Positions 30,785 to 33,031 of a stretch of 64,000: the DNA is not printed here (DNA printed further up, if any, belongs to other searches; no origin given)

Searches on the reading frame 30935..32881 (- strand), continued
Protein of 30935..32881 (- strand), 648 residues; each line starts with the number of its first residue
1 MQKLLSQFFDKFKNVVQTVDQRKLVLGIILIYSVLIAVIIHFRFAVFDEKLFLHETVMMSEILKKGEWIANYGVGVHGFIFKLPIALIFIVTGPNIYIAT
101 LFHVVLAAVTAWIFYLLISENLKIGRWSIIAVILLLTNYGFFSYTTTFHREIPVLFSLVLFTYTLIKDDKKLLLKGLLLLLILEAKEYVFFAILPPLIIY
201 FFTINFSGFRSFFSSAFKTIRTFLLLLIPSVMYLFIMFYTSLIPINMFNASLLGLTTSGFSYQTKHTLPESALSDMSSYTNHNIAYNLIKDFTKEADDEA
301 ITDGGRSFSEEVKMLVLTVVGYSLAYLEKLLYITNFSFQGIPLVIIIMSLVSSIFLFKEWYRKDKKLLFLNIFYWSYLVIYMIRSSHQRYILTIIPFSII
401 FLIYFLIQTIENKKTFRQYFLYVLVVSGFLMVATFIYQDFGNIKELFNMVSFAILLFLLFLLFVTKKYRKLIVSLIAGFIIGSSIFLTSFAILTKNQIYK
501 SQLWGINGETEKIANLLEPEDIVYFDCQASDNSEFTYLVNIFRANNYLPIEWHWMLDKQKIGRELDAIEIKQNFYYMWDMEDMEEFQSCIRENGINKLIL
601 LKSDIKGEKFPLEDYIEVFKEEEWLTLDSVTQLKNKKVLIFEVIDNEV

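Call 35: predict_structure(alignment_id=A1)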
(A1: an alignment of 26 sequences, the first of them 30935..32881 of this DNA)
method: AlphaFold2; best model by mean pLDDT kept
length: 648 residues; sequences in the alignment: 26
mean_pLDDT: 87.3   pTM: 0.88
mean pLDDT of the five models: 87.3, 86.4, 85.1, 84.2, 84.1
residues with pLDDT >= 90: 323; 70-90: 274; 50-70: 44; < 50: 7
segments of 3 or more residues with pLDDT < 50: 529-532
pLDDT, mean of each block of 10 residues (from residue 1): 64 70 95 95 81 86 86 73 93 92 97 97 92 96 92 96 89 94 93 95 89 93 95 92 86 86 85 77 86 79 75 85 90 85 95 96 93 95 84 95 96 91 96 90 91 96 90 95 93 84 89 90 73 69 71 67 68 77 86 90 86 87 92 93 79
secondary structure, 60 per line:
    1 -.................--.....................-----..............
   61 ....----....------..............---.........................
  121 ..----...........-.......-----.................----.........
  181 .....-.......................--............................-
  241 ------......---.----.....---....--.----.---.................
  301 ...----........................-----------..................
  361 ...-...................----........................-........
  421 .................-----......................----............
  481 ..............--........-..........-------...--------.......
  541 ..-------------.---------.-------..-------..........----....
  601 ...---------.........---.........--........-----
elements in order: H2-18 H21-41 H47-64 H79-92 H96-122 H127-137 H139-145 H151-167 H172-185 H187-209 H212-239 H247-252 H261-265 H269-272 H284-303 H308-331 H343-363 H365-383 H388-411 H413-437 H443-464 H469-494 H497-504 H506-515 E523-525 H534-542 H583-592 E597-603 H613-621 E625-633 E636-643

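Call 47: fold_search(model_id=the predicted structure, library=pdb)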
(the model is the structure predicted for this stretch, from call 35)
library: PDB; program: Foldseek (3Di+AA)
matches with E <= 10: 294; with E <= 0.001: 8
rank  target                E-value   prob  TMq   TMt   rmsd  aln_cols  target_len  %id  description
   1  5f15                  4.4e-07  1.00  0.47  0.54  10.1       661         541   12  Crystal Structure of ArnT from Cupriavidus metallidurans bound to Undecaprenyl phosphate (released 2016-02-17)
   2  5ezm                  1.3e-06  1.00  0.42  0.49  10.8       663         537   11  Crystal Structure of ArnT from Cupriavidus metallidurans in the apo state (released 2016-02-17)
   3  8pn9_A                2.4e-05  1.00  0.48  0.47  14.7       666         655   13  Structure of human oligosaccharyltransferase OST-A complex bound to NGI-1 (released 2024-05-08)
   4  7zlg_A                8.9e-05  1.00  0.40  0.40  13.2       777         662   11  Cryo-EM structure of C-mannosyltransferase CeDPY19, in complex with acceptor peptide and bound to CMT2-Fab and anti-Fa (released 2023-01-11)
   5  9s6t_A                9.3e-05  1.00  0.45  0.57  10.7       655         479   10  Ternary cryo-EM structure of chicken ALG12 with Dol25-PP-GlcNAc2Man7, Dol25-P-Man, and Fab (released 2026-03-18)
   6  9s6s_A                1.0e-04  1.00  0.46  0.53   9.5       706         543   11  Ternary cryo-EM structure of human ALG9 with Dol25-PP-GlcNAc2Man6, Dol25-P-Man and Fab (released 2026-03-18)
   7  9s6u_A                1.3e-04  1.00  0.44  0.50  10.0       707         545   11  Ternary cryo-EM structure of human ALG9 with Dol25-PP-GlcNAc2Man8, Dol25-P-Man and Fab (released 2026-03-18)
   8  6ftg_5                1.5e-04  1.00  0.46  0.46  14.0       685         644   12  Subtomogram average of OST-containing ribosome-translocon complexes from canine rough microsomal membranes (released 2018-03-21)
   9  9i5k_A                4.9e-03  1.00  0.36  0.45  15.6       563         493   13  Structure of the Chaetomium thermophilum Pmt4 homodimer (C2 symmetry) (released 2025-12-24)
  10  6p25_A                1.7e-02  1.00  0.28  0.25   4.1       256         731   15  Structure of S. cerevisiae protein O-mannosyltransferase Pmt1-Pmt2 complex bound to the sugar donor and a peptide acce (released 2019-07-10)
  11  9i5l_A                2.1e-02  1.00  0.25  0.23   5.9       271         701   17  Structure of the Chaetomium thermophilum Pmt4 homodimer (C1 symmetry) (released 2025-12-24)
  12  8if8_B                2.7e-02  1.00  0.39  0.41  10.9       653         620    8  Arabinosyltransferase AftA (released 2023-05-31)
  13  6p25_B                3.5e-02  1.00  0.24  0.23   5.8       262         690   12  Structure of S. cerevisiae protein O-mannosyltransferase Pmt1-Pmt2 complex bound to the sugar donor and a peptide acce (released 2019-07-10)
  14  9ub7_B                3.9e-02  1.00  0.31  0.46  15.0       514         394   13  Structure of glycosylphosphatidylinositol transamidase,state 1 (released 2026-04-08)
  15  7l16                  4.6e-02  0.28  0.11  0.14  23.9       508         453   14  Crystal structure of sugar-bound melibiose permease MelB (released 2021-08-04)
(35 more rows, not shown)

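Call 58: search_solved_structures(query=A1, max_evalue=10, show_alignments=2)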
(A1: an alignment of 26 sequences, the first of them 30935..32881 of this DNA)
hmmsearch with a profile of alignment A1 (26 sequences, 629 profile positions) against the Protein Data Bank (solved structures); distinct sequences matched with E-value up to 10: 3.
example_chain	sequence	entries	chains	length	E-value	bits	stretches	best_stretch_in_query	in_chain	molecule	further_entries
3wca_A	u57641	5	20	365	0.53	11.8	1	273-338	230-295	Farnesyltransferase, putative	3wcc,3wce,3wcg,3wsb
3wcb_A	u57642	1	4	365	0.61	11.6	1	273-338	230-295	Farnesyltransferase, putative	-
29vf_O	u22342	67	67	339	2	9.9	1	228-293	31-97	TATA-box-binding protein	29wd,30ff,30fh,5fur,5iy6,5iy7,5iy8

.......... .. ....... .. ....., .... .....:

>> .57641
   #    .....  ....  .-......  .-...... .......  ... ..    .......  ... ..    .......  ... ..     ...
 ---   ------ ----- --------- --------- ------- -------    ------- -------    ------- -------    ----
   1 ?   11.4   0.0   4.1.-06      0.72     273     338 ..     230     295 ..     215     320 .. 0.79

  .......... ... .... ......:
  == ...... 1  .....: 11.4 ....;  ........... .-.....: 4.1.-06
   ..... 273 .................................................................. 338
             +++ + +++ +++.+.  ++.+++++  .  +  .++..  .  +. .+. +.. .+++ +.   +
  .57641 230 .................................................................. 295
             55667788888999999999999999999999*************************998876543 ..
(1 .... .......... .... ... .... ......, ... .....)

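Call 60: search_protein_families(library=pfam, alignment_id=A1, max_evalue=0.01)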
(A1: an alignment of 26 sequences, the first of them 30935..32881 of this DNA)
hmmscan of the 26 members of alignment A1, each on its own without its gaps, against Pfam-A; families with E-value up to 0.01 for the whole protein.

A. member 1, window:30935-32881:- (648 aa): 0 families

B. families by the number of members that match (of 26 scanned): 2 families
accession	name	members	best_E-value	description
PF13231.12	PMT_2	4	1.4e-06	Dolichyl-phosphate-mannose-protein mannosyltransferase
PF05875.18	Ceramidase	1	0.0046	Ceramidase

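Call 71: search_protein_families(library=pfam, proteins=[L016:3379-5361:+, L016:11901-13229:+, L016:18640-20847:+, L007:14454-16376:-, L019:532-2436:-, L019:8625-10517:-], max_evalue=0.01)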
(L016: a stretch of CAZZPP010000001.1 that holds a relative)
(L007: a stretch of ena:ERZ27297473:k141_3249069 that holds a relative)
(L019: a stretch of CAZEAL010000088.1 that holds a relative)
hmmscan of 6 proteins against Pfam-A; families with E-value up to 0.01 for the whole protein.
L016:3379-5361:+ (660 aa): 3 families
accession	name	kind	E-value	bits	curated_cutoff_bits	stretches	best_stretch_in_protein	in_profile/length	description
PF13537.11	GATase_7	-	4.1e-15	56.3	25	1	92-206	7-121/123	Glutamine amidotransferase domain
PF13522.11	GATase_6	-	2.9e-12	47.2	27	1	78-202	11-130/130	Glutamine amidotransferase domain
PF00764.25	Arginosuc_synth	-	0.0061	17.1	27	0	360-403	3-48/162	Arginosuccinate synthase N-terminal HUP domain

L016:11901-13229:+ (442 aa): 1 family
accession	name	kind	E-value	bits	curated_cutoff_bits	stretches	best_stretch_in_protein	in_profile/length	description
PF00501.34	AMP-binding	-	8e-07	28.6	29.9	1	114-306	169-375/384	AMP-binding enzyme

L016:18640-20847:+ (735 aa): 4 families
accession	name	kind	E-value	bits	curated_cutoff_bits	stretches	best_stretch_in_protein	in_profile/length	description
PF02518.31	HATPase_c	-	1.2e-27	96.9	26.4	1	601-712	2-109/111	Histidine kinase-, DNA gyrase B-, and HSP90-like ATPase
PF00512.31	HisKA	-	8.5e-10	39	26.9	1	490-554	3-65/66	His Kinase A (phospho-acceptor) domain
PF13581.12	HATPase_c_2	-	7.1e-05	23.3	27.4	1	604-683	35-107/127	Histidine kinase-like ATPase domain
PF14557.12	AphA_like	-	0.0057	16.8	27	0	482-559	79-154/174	Putative AphA-like transcriptional regulator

L007:14454-16376:- (640 aa): 2 families
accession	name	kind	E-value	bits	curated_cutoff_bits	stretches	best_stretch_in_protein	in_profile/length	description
PF23414.1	Beta-prop_EML_2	-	0.00038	20.4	90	0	60-174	17-129/266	Echinoderm microtubule-associated protein second beta-propeller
PF13570.13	Beta-prop_ACSF4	-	0.00089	19.2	133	0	511-569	114-172/329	Beta-alanine-activating enzyme, beta-propeller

L019:532-2436:- (634 aa): 4 families
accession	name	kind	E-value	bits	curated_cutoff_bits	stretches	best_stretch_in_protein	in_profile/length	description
PF00005.33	ABC_tran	-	1.6e-27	97.3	25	1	403-555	1-137/137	ABC transporter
PF00664.28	ABC_membrane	-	1.6e-06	28.4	28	1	81-305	37-240/274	ABC transporter transmembrane region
PF02463.25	SMC_N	-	1e-05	25.5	40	1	526-596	136-210/220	RecF/RecN/SMC N terminal domain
PF13555.12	AAA_29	-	0.00059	20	27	1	414-441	23-50/61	P-loop containing region of AAA domain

L019:8625-10517:- (630 aa): 4 families
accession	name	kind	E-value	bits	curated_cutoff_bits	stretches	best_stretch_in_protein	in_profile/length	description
PF00733.27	Asn_synthase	-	7.6e-95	319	21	1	238-626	2-354/354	Asparagine synthase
PF13537.11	GATase_7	-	1.4e-48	164.4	25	1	47-164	2-122/123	Glutamine amidotransferase domain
PF13522.11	GATase_6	-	7.2e-41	139.7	27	1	31-159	1-130/130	Glutamine amidotransferase domain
PF12481.13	DUF3700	-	3e-05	24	27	1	111-162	123-174/228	Aluminium induced protein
